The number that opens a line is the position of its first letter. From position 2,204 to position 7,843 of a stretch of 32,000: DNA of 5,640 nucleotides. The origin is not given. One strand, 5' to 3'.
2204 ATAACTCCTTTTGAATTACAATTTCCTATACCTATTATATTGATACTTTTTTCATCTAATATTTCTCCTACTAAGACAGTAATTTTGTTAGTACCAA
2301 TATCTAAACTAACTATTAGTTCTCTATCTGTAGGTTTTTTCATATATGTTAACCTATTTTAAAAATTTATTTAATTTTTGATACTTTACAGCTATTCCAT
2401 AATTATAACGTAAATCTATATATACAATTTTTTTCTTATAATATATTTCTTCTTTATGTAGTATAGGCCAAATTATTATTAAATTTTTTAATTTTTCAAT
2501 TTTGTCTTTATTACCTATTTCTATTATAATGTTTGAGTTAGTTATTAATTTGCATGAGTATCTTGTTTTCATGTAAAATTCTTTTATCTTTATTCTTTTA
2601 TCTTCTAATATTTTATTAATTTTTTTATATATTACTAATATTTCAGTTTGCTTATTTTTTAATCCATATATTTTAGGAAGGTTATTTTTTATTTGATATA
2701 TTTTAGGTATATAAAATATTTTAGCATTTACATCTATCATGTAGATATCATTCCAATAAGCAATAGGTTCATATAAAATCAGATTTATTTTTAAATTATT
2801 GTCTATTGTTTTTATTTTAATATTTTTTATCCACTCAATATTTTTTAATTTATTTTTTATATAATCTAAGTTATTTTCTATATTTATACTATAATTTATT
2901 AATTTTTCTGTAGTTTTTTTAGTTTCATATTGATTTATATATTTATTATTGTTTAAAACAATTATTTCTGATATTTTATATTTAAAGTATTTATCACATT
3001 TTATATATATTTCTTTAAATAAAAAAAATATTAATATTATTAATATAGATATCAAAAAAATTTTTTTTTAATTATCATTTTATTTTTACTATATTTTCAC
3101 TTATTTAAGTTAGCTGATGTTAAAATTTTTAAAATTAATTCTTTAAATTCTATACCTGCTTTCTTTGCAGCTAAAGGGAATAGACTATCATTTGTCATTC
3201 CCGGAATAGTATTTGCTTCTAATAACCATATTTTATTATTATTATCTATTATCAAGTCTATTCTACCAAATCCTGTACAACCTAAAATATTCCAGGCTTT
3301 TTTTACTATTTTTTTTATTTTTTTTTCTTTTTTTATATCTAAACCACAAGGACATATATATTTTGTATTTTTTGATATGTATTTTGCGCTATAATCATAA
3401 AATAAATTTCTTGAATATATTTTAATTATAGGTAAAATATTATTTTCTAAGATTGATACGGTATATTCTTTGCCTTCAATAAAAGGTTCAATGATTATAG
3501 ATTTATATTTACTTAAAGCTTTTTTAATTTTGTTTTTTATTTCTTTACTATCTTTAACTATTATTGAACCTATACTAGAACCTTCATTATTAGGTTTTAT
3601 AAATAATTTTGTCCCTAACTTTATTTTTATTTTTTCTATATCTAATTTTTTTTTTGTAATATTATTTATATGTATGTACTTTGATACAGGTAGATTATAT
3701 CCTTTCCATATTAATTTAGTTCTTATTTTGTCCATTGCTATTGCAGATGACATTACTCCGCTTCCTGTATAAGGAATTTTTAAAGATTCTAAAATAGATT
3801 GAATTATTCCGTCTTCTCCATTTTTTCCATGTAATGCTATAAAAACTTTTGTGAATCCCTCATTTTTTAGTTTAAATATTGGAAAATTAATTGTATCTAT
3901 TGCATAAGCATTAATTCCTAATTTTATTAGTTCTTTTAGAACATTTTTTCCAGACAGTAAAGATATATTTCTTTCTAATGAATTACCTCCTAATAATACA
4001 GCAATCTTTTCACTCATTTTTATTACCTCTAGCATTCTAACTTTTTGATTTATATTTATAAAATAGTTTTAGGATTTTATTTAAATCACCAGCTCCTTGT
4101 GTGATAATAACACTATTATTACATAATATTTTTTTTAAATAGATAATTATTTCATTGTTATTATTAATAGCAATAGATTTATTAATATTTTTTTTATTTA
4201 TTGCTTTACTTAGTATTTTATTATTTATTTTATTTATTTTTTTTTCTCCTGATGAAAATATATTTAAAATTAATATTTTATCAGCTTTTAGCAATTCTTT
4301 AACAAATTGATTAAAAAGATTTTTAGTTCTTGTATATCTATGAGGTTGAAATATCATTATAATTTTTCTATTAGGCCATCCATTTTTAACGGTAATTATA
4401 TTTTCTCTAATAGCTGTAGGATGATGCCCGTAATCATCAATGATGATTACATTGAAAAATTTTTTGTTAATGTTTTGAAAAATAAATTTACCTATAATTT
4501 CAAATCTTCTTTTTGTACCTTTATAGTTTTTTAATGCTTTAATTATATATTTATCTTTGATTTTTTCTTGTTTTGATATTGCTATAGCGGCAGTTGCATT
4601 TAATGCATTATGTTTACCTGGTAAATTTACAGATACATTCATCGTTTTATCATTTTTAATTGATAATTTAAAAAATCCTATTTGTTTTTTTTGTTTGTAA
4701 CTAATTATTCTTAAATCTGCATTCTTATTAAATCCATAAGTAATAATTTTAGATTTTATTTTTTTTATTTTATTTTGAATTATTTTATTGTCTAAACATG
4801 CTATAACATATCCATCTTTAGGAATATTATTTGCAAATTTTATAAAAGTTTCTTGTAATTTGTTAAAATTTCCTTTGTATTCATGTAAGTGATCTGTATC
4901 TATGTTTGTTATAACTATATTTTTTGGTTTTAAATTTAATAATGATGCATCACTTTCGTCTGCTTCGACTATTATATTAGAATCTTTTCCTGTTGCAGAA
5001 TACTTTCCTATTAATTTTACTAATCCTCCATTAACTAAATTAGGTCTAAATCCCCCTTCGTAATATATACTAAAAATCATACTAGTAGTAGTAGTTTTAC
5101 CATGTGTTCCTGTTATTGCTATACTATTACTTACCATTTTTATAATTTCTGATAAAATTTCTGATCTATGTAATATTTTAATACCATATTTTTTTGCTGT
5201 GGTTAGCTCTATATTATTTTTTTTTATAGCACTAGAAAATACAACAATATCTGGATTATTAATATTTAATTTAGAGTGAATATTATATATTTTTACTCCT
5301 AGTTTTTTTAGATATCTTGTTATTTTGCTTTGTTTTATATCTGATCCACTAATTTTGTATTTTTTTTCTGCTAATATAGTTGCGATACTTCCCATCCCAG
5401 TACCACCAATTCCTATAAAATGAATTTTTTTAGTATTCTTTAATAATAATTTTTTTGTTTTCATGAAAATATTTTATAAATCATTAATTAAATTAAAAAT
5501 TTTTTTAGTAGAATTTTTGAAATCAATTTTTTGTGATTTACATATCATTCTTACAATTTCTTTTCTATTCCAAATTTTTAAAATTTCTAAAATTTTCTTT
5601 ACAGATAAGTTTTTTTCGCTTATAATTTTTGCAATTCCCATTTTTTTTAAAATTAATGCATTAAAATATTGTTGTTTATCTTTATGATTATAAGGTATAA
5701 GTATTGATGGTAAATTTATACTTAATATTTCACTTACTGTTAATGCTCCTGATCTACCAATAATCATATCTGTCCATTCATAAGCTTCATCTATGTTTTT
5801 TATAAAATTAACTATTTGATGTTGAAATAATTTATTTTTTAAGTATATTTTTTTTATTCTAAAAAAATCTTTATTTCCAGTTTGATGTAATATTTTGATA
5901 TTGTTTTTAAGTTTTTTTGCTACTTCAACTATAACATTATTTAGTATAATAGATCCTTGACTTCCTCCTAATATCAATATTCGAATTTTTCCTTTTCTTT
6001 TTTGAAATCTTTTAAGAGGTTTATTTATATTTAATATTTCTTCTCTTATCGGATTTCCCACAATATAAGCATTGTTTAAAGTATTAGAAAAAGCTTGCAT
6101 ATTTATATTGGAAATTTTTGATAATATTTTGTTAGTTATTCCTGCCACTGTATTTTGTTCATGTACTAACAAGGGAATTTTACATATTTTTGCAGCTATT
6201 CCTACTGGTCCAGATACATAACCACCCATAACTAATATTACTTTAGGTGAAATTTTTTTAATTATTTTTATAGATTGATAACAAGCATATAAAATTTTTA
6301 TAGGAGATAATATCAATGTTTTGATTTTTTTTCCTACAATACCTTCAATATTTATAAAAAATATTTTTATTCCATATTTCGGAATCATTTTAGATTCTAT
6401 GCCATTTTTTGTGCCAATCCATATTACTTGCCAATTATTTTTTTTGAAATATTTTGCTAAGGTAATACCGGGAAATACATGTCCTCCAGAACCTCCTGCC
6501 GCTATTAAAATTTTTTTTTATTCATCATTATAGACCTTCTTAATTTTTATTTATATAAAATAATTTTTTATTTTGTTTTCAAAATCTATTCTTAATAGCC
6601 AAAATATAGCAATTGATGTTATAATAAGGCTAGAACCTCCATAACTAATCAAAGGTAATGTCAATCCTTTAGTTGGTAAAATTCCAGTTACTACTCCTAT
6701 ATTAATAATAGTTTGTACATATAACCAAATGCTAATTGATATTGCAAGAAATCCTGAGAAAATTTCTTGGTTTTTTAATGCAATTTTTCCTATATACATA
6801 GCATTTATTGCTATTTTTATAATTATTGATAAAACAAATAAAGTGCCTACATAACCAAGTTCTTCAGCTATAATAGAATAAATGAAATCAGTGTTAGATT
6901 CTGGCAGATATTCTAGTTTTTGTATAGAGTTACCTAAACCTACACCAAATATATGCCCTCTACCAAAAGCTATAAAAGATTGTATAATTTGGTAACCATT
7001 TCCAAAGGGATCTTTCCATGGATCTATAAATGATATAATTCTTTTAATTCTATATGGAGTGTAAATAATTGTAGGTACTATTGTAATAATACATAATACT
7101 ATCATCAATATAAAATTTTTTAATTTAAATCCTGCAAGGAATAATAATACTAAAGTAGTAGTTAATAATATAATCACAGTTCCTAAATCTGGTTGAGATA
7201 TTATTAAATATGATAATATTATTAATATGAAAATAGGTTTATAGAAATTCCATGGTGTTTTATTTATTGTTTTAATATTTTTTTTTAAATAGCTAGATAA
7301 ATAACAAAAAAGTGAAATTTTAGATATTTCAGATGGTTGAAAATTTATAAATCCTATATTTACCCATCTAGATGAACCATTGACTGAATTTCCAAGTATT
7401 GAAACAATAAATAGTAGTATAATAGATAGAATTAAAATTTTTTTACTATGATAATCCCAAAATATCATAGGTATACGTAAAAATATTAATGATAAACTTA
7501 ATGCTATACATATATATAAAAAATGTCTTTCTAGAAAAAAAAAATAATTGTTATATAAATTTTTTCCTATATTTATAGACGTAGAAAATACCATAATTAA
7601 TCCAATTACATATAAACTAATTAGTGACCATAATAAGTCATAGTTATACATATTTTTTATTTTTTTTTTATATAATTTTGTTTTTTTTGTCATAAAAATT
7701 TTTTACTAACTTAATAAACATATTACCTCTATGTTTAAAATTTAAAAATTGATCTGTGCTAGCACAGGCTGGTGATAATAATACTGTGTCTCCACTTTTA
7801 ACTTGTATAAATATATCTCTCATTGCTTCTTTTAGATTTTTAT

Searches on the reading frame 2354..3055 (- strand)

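Call 47: search_protein_families(library=ncbifam, proteins=[window:2354-3055:-], max_evalue=0.00001)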
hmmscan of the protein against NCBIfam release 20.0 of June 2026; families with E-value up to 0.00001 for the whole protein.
window:2354-3055:- (233 aa): 1 family
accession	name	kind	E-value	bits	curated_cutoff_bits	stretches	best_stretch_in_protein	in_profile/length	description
NF008043.0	PRK10775.1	equivalog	6.1e-38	130.6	366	1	26-228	56-259/276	cell division protein FtsQ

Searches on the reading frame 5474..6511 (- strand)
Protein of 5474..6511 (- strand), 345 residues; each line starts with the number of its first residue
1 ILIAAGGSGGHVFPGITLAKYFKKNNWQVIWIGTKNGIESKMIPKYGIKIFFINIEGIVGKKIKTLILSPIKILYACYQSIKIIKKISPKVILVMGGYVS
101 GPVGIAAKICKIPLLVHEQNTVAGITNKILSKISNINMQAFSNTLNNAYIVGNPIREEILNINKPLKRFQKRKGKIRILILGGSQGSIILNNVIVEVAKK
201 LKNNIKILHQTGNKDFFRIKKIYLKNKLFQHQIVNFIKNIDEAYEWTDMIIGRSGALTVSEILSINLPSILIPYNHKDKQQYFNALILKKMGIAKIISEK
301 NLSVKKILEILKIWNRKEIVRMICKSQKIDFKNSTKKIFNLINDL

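Call 47: search_protein_families(library=ncbifam, proteins=[window:5474-6511:-], max_evalue=0.00001)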
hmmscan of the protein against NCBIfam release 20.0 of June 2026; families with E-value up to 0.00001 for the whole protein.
window:5474-6511:- (345 aa): 5 families
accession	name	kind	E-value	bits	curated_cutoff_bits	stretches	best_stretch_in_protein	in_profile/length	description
TIGR01133.1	murG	equivalog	3e-95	319.2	250.25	1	1-342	8-353/353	undecaprenyldiphospho-muramoylpentapeptide beta-N-acetylglucosaminyltransferase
NF009102.0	PRK12446.1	equivalog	1.7e-42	145.6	339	1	1-344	4-351/352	undecaprenyldiphospho-muramoylpentapeptide beta-N-acetylglucosaminyltransferase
NF010135.0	PRK13609.1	equivalog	9.1e-11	41.3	500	1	147-340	171-363/388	diglucosyl diacylglycerol synthase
TIGR03590.1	PseG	equivalog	2.6e-06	27.2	153.55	0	168-275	164-270/280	UDP-2,4-diacetamido-2,4,6-trideoxy-beta-L-altropyranose hydrolase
NF041548.1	PssE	equivalog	8e-06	25.9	120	1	191-308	11-121/146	PssE/Cps14G family polysaccharide biosynthesis glycosyltransferase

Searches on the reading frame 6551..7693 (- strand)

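Call 47: search_protein_families(library=ncbifam, proteins=[window:6551-7693:-], max_evalue=0.00001)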
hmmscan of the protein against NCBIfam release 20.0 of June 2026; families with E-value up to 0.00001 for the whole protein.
window:6551-7693:- (380 aa): 6 families
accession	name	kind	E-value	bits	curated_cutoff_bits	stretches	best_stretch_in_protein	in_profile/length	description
NF008042.0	PRK10774.1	equivalog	3.6e-140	467.5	493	1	13-376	32-395/405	cell division protein FtsW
TIGR02614.1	ftsW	equivalog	2.7e-117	391.9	337.5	1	20-372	4-356/357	putative lipid II flippase FtsW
TIGR02615.1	spoVE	exception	6.2e-90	302.2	448.8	1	19-369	3-352/354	stage V sporulation protein E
TIGR02210.1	rodA_shape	equivalog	3.9e-83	279.5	336.7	1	18-372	2-355/357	rod shape-determining protein RodA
NF008060.0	PRK10794.1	equivalog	9.1e-61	205.8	590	1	18-366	18-356/370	peptidoglycan glycosyltransferase MrdB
NF037961.1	RodA_shape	subfamily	1.1e-41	143.5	150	2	232-373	272-411/415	rod shape-determining protein RodA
